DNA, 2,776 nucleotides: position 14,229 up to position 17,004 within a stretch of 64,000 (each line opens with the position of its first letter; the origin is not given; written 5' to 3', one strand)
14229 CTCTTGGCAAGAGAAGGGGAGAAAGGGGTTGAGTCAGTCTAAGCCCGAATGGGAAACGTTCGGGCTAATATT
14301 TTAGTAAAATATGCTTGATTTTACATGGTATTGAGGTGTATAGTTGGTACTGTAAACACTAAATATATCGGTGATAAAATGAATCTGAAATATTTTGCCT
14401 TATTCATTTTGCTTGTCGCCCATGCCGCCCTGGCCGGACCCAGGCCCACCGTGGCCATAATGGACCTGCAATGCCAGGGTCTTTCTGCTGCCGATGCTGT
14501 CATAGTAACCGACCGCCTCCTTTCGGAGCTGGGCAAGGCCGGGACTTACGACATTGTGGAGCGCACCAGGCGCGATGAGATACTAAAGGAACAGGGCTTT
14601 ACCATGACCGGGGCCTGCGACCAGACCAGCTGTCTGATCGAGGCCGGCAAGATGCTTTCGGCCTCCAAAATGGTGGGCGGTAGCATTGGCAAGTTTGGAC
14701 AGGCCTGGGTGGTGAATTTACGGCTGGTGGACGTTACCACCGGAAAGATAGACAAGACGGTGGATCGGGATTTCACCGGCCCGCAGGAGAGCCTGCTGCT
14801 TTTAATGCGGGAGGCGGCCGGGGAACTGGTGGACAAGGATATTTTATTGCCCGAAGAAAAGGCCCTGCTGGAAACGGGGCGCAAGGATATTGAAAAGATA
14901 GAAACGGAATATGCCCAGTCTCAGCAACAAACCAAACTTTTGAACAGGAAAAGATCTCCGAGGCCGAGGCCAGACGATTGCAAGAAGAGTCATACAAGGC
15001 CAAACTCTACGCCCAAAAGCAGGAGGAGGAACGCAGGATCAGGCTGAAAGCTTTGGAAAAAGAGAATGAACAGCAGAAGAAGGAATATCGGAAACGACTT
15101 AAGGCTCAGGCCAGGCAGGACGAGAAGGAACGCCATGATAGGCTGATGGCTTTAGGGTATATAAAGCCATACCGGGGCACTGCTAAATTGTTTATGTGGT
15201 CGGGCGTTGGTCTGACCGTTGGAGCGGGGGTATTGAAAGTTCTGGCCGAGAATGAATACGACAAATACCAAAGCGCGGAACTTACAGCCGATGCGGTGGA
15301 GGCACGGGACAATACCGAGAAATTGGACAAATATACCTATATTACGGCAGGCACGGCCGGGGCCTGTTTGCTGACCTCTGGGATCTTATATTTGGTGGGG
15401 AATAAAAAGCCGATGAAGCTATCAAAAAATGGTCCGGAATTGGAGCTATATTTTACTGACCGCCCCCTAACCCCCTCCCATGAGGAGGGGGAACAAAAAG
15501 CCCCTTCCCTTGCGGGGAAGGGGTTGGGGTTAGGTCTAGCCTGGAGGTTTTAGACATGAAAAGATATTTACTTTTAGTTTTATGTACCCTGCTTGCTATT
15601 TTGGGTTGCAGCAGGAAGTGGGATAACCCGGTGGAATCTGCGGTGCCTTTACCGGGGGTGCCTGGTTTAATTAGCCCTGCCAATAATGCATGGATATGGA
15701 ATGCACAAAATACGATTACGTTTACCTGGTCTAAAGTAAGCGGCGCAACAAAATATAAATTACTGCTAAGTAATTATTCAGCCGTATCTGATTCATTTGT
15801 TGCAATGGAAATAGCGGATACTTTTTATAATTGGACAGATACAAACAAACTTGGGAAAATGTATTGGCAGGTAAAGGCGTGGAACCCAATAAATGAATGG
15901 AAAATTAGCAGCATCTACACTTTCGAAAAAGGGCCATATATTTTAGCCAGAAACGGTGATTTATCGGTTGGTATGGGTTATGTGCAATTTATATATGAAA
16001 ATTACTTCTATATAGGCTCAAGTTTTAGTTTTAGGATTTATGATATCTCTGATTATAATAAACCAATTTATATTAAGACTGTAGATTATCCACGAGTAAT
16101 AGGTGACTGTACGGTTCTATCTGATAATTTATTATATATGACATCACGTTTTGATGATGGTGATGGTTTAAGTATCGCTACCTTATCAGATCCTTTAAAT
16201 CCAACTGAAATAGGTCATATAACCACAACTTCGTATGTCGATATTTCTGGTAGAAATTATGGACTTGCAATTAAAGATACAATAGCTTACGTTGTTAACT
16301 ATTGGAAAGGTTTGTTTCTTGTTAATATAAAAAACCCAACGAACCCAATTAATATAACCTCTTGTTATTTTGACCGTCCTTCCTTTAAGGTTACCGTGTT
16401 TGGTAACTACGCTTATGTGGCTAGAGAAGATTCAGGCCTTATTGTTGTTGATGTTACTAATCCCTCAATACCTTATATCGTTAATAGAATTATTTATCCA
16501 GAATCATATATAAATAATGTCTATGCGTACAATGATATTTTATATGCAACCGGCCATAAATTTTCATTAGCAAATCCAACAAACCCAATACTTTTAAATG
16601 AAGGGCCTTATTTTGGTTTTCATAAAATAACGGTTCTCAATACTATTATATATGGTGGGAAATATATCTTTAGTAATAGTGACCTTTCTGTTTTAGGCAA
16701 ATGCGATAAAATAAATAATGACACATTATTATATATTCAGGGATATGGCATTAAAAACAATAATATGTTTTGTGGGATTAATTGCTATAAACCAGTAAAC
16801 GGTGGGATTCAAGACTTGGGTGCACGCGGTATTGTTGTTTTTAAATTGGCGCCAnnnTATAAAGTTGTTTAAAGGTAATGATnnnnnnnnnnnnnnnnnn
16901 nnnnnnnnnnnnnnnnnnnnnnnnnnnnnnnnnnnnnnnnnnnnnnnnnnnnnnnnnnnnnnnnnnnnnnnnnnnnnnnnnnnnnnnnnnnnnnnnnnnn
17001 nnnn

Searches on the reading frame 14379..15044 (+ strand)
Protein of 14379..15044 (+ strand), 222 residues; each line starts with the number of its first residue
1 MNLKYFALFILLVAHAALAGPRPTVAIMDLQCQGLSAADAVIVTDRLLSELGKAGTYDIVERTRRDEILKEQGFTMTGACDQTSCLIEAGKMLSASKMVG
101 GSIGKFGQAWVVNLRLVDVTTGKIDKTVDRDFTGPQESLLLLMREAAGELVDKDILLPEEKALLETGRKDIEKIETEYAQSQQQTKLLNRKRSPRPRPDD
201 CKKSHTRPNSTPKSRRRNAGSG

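Call 6: search_protein_families(library=pfam, proteins=[window:14379-15044:+], max_evalue=1)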
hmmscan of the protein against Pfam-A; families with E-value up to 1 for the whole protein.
window:14379-15044:+ (222 aa): 5 families
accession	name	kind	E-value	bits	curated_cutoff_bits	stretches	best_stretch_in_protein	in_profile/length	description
PF03783.19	CsgG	-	1.4e-08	34.8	20.8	1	42-107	39-102/210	Curli production assembly/transport component CsgG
PF13036.11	LpoB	-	0.00032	21.1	22.3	1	20-124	27-139/147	Peptidoglycan-synthase activator LpoB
PF11684.13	DUF3280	-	0.0028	18.4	30.1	1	43-134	32-120/138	Protein of unknown function (DUF2380)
PF11272.13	DUF3072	-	0.16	12.3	27.5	1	129-155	12-38/56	Protein of unknown function (DUF3072)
PF19097.5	Snu56_snRNP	-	0.2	10.8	25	1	123-214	195-293/438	Snu56-like U1 small nuclear ribonucleoprotein component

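Call 7: search_protein_families(library=ncbifam, proteins=[window:14379-15044:+], max_evalue=1)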
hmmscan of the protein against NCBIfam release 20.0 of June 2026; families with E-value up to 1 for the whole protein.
window:14379-15044:+ (222 aa): 2 families
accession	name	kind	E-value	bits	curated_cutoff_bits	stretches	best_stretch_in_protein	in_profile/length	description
NF049867.1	TP0183_fam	equivalog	0.00053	19.1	140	1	6-136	9-124/286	TP0183 family DNA metabolism protein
TIGR02722.1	lp_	equivalog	0.0093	16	110.55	1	39-124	86-179/189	penicillin-binding protein activator LpoB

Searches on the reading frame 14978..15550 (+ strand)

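Call 6: search_protein_families(library=pfam, proteins=[window:14978-15550:+], max_evalue=1)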
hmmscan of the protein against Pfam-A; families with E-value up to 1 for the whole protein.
window:14978-15550:+ (191 aa): 2 families
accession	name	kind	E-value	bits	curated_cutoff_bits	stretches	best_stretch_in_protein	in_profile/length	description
PF20079.4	DUF6474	-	0.47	10.7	27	1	5-70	22-90/216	Family of unknown function (DUF6474)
PF20443.3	LAP1_N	-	0.83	9.7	25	0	13-53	175-215/239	Lamina-associated polypeptide 1, N-terminal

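Call 7: search_protein_families(library=ncbifam, proteins=[window:14978-15550:+], max_evalue=1)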
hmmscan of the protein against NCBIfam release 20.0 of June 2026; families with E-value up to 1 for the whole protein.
window:14978-15550:+ (191 aa): 2 families
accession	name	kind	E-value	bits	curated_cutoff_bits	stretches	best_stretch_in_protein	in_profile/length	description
NF053601.1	asym_polar_PgfA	equivalog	0.16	11.3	160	1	90-137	254-301/303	cell envelope lipid trafficking protein PgfA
NF049861.1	SCO2400_fam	subfamily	0.17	12.4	55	1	14-101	47-130/136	SCO2400 family protein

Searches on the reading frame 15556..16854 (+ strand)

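Call 29: search_protein_families(library=pfam, proteins=[window:15556-16854:+], max_evalue=0.01)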
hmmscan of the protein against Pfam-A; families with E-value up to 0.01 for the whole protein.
window:15556-16854:+ (433 aa): 1 family
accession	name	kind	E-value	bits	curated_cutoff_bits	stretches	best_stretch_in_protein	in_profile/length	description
PF08309.17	LVIVD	-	9.7e-14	50.9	20.2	1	278-309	6-37/42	LVIVD repeat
